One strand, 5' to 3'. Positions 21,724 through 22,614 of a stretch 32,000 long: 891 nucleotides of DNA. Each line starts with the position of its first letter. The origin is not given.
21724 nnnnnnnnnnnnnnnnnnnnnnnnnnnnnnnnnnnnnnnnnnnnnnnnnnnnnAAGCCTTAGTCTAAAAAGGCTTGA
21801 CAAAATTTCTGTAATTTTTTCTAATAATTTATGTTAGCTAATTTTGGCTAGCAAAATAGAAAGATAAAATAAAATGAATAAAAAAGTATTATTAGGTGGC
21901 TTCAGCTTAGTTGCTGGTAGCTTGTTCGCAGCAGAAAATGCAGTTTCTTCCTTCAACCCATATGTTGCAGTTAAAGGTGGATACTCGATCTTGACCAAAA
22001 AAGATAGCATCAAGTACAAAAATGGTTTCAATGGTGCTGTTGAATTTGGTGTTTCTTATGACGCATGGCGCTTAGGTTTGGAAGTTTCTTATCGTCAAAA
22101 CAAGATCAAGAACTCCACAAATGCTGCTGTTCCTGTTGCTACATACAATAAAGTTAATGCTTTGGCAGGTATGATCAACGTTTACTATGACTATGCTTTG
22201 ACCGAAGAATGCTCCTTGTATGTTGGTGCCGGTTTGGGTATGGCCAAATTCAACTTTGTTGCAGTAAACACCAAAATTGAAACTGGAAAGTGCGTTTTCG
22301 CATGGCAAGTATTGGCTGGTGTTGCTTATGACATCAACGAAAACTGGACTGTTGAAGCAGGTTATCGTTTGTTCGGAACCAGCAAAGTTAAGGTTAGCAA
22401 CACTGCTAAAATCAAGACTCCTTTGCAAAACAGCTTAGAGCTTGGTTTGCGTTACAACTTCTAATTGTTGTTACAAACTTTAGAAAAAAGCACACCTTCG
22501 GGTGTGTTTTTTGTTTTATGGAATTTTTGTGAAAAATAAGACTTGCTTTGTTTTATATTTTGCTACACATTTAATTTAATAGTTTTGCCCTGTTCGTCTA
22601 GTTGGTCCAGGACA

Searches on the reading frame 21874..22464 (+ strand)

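Call 63: search_protein_families(library=pfam, proteins=[window:21874-22464:+], max_evalue=0.01)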
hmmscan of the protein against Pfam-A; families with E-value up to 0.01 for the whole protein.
window:21874-22464:+ (196 aa): 8 families
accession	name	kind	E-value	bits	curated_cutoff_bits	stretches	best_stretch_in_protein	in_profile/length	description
PF13505.12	OMP_b-brl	-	5.2e-16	59.7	28.7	1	10-196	1-175/175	Outer membrane protein beta-barrel domain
PF01617.23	Surface_Ag_2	-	2.5e-09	37.4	22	1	87-170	126-204/247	Surface antigen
PF02462.21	Opacity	-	1.6e-07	31.9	21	1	82-196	8-126/126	Opacity family porin protein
PF01389.23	OmpA_membrane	-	6.1e-05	23.3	21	1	114-177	5-68/180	OmpA-like transmembrane domain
PF03249.20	TSA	-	0.00044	19.5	27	1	95-172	448-526/545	Type specific antigen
PF09411.16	PagL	-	0.003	18.1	23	0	110-166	56-111/136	Lipid A 3-O-deacylase (PagL)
PF04338.18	DUF481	-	0.0057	17.1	21.1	0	108-195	97-184/210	Protein of unknown function, DUF481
PF10677.15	DUF2490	-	0.0063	16.7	29.8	0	143-167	36-60/186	Protein of unknown function (DUF2490)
